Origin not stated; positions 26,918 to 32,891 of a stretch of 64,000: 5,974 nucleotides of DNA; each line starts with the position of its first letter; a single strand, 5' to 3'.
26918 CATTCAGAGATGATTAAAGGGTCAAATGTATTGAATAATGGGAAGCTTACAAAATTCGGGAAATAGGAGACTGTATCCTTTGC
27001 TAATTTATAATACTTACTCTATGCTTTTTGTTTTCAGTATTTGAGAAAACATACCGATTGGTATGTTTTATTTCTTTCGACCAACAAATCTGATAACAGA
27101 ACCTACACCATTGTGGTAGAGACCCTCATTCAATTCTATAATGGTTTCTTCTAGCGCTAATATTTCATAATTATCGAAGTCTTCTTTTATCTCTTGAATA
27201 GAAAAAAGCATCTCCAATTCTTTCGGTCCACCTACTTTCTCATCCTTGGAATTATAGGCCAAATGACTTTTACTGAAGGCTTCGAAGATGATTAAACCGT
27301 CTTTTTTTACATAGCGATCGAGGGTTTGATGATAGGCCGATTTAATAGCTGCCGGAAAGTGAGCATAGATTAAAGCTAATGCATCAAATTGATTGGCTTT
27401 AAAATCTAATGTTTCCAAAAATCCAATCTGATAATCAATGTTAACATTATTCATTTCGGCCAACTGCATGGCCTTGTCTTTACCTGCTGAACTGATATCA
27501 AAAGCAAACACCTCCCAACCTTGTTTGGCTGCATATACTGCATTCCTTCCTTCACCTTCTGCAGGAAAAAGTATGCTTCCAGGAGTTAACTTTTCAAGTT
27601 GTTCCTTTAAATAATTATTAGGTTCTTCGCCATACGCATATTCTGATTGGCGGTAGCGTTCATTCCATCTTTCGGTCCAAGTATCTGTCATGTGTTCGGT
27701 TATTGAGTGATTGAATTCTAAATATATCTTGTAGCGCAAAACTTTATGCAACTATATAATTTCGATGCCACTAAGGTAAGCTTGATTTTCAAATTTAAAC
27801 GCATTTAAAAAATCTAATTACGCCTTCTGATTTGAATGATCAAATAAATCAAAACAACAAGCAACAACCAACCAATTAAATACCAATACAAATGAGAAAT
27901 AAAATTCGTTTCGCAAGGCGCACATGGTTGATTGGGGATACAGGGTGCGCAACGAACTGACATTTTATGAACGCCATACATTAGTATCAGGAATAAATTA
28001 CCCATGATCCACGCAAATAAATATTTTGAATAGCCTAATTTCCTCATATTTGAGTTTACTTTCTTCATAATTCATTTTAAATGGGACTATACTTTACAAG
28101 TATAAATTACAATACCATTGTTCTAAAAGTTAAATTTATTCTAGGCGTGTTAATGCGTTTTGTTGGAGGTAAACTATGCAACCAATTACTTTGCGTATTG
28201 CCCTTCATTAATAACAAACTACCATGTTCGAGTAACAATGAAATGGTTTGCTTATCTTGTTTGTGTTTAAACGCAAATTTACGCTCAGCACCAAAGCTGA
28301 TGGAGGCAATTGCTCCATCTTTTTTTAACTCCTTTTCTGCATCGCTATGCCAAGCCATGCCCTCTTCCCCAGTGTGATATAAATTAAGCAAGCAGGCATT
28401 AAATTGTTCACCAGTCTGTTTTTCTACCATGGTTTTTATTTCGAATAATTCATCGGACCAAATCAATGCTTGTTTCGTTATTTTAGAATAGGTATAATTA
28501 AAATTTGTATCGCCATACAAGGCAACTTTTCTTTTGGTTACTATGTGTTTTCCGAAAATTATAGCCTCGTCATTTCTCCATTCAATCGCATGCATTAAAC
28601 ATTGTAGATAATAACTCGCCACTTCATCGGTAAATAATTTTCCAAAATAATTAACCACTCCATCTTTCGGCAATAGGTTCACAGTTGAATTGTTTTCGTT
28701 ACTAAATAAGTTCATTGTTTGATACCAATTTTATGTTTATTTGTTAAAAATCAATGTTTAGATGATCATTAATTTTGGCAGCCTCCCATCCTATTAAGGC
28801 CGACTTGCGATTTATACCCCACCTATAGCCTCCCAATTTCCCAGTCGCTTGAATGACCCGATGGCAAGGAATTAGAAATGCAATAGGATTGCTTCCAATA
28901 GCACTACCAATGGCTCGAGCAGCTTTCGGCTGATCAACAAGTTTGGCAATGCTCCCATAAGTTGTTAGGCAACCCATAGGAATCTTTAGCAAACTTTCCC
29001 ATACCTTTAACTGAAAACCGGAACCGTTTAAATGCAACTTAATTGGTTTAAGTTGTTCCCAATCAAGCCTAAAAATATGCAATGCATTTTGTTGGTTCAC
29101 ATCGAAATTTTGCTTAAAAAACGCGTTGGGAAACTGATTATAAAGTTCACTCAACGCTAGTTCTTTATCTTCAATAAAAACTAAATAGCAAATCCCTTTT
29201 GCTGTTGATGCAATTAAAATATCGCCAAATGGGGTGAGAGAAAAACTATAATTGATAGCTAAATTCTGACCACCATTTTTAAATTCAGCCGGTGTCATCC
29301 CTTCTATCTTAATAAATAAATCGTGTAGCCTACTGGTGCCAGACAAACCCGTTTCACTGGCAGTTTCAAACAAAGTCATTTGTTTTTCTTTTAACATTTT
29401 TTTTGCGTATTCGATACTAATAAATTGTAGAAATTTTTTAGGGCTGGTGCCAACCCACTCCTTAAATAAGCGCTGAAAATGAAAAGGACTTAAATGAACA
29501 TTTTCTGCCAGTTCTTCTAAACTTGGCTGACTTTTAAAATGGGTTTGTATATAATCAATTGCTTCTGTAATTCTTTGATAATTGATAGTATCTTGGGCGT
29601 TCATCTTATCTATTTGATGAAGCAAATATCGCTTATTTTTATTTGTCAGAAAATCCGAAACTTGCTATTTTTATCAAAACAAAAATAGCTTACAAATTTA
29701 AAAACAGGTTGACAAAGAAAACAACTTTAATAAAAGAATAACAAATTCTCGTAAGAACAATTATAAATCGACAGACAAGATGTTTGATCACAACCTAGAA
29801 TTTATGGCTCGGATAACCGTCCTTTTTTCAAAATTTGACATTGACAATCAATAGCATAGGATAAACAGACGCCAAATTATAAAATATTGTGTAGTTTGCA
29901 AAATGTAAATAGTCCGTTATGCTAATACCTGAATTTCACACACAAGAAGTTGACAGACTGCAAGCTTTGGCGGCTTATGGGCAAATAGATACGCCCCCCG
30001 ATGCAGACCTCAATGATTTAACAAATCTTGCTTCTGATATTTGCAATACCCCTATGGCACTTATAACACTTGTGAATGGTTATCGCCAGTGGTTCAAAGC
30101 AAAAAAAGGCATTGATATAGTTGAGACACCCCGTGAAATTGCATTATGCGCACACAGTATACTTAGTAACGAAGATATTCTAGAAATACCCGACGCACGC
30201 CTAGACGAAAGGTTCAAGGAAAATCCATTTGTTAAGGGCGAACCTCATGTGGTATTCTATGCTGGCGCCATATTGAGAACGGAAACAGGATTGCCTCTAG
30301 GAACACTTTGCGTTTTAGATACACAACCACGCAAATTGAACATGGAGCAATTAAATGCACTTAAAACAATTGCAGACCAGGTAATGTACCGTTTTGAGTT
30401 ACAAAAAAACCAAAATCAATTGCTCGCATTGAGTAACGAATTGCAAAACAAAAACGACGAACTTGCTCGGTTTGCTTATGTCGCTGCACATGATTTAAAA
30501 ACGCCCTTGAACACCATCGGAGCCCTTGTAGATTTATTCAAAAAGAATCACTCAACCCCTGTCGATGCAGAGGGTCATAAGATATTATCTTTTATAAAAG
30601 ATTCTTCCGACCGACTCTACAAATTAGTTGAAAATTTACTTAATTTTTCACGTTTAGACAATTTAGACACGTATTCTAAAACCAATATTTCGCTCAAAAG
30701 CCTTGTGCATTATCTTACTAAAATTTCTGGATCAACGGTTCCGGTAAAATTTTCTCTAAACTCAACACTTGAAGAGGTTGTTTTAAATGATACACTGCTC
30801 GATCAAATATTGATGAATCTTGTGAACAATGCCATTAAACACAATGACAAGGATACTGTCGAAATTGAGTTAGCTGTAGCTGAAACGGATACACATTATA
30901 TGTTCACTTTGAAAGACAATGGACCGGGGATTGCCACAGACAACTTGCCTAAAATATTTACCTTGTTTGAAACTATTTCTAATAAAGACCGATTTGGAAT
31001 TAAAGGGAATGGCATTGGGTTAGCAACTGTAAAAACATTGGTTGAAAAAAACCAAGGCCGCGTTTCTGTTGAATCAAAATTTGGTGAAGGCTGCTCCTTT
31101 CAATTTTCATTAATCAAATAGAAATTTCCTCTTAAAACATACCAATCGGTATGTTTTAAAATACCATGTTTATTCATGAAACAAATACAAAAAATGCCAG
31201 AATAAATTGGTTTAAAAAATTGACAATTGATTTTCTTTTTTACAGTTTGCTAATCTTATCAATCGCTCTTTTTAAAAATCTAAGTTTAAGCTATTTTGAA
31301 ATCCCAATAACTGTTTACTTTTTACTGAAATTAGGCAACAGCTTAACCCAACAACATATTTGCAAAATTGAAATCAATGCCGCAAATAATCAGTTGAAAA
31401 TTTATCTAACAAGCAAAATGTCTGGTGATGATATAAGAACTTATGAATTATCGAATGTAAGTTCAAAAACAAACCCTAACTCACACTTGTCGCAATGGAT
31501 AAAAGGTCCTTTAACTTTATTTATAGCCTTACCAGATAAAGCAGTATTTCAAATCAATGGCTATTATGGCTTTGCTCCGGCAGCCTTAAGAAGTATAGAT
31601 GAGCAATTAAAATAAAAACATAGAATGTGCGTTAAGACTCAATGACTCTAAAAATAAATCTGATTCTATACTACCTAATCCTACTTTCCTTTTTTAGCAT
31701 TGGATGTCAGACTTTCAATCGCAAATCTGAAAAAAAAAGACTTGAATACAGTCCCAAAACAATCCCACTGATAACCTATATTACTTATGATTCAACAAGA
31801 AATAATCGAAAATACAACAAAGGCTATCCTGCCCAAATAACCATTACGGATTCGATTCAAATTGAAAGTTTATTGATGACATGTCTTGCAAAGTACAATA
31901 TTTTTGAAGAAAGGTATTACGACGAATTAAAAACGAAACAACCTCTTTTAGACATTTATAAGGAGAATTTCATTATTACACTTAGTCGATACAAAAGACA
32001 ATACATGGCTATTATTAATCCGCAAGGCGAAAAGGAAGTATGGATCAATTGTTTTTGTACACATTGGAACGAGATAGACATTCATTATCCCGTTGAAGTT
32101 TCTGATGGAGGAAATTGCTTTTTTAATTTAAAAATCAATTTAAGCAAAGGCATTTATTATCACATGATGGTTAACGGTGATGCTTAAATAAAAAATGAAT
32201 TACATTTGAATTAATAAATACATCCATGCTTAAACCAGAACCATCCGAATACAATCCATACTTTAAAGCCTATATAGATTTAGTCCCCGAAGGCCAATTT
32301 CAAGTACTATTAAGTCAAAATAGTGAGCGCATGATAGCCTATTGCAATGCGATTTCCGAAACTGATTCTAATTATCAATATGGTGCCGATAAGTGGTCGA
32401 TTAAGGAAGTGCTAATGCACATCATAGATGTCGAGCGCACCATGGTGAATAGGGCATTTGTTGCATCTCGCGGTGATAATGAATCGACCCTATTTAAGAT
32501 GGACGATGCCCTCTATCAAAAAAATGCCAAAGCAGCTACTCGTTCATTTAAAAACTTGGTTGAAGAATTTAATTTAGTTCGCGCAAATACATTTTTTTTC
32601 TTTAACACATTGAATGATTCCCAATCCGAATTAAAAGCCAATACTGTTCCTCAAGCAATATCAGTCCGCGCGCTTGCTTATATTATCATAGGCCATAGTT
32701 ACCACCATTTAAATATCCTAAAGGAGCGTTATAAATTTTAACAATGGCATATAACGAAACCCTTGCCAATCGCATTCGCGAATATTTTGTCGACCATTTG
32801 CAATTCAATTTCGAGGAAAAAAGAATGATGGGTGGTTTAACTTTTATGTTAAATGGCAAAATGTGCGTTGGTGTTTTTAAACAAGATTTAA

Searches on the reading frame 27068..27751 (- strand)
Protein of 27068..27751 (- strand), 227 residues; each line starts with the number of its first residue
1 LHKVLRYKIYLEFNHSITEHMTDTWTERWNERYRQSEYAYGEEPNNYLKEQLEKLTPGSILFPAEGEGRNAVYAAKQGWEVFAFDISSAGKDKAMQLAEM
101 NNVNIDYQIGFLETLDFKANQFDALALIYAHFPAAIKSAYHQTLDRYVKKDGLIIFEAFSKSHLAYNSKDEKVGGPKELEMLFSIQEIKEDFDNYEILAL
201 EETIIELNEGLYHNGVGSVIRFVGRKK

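Call 23: search_protein_families(library=pfam, proteins=[window:27068-27751:-], max_evalue=0.00001)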
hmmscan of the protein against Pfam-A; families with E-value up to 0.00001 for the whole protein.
window:27068-27751:- (227 aa): 3 families
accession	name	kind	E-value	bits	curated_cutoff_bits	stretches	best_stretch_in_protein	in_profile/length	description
PF13649.12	Methyltransf_25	-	1e-09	39.4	27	1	65-152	6-97/97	Methyltransferase domain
PF08241.18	Methyltransf_11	-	1.8e-08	35.4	21.2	1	66-156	6-95/95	Methyltransferase domain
PF05724.17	TPMT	-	2e-06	28.1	26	1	26-154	3-151/218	Thiopurine S-methyltransferase (TPMT)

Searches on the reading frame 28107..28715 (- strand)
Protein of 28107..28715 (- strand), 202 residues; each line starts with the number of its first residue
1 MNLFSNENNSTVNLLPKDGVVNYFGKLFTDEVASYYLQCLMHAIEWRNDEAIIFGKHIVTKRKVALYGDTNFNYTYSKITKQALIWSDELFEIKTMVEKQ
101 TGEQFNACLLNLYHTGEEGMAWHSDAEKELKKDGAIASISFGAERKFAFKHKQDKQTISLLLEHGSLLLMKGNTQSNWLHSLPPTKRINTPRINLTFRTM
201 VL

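Call 23: search_protein_families(library=pfam, proteins=[window:28107-28715:-], max_evalue=0.00001)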
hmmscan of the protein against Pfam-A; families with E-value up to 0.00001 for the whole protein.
window:28107-28715:- (202 aa): 1 family
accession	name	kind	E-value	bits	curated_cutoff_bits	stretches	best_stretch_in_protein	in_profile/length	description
PF13532.12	2OG-FeII_Oxy_2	-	8.8e-34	117.9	31.2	1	23-198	4-194/194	2OG-Fe(II) oxygenase superfamily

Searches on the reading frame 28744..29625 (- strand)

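Call 23: search_protein_families(library=pfam, proteins=[window:28744-29625:-], max_evalue=0.00001)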
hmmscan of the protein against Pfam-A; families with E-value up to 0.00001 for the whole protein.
window:28744-29625:- (293 aa): 3 families
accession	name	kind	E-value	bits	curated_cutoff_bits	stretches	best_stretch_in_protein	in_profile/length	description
PF01035.26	DNA_binding_1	-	3.1e-31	107.5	27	1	204-282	2-80/81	6-O-methylguanine DNA methyltransferase, DNA binding domain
PF12833.13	HTH_18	-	1.2e-17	64.4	33.6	1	39-117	1-79/80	Helix-turn-helix domain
PF00165.29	HTH_AraC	-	9.7e-13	48.3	26.6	1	26-67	1-42/42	Bacterial regulatory helix-turn-helix proteins, AraC family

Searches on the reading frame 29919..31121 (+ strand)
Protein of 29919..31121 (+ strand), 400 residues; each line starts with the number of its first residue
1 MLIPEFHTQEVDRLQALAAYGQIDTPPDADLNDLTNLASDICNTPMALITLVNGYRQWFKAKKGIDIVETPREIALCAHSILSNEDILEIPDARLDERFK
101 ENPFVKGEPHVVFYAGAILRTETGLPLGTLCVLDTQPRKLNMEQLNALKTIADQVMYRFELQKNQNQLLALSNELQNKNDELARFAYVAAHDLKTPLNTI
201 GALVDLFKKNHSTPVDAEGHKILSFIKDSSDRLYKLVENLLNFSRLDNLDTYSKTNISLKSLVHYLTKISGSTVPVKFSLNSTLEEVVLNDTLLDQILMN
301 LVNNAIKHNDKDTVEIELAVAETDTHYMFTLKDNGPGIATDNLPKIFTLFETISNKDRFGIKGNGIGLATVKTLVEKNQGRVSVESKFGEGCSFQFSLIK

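Call 23: search_protein_families(library=pfam, proteins=[window:29919-31121:+], max_evalue=0.00001)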
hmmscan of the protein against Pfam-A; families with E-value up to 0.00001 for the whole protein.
window:29919-31121:+ (400 aa): 4 families
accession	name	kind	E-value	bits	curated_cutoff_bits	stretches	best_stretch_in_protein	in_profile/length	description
PF02518.31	HATPase_c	-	8.4e-24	84.6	26.4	1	292-398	4-107/111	Histidine kinase-, DNA gyrase B-, and HSP90-like ATPase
PF00512.31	HisKA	-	2e-13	50.6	26.9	1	182-248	2-65/66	His Kinase A (phospho-acceptor) domain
PF01590.32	GAF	-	1.4e-09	39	22.4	1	31-156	6-130/133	GAF domain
PF14501.12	HATPase_c_5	-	9.8e-06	25.9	22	0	294-387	6-91/102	GHKL domain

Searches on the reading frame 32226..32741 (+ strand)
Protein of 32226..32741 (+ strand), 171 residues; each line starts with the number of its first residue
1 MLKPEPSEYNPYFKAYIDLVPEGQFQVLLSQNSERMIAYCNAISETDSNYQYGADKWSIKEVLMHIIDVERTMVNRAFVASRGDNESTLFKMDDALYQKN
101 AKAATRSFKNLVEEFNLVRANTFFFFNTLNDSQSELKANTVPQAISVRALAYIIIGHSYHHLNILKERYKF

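Call 24: search_protein_families(library=pfam, proteins=[window:32226-32741:+], max_evalue=0.00001)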
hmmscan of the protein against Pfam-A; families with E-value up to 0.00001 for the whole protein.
window:32226-32741:+ (171 aa): 1 family
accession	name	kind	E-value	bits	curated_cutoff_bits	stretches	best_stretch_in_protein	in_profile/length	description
PF12867.12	DinB_2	-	4.7e-13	50.1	24.8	1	29-164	2-127/128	DinB superfamily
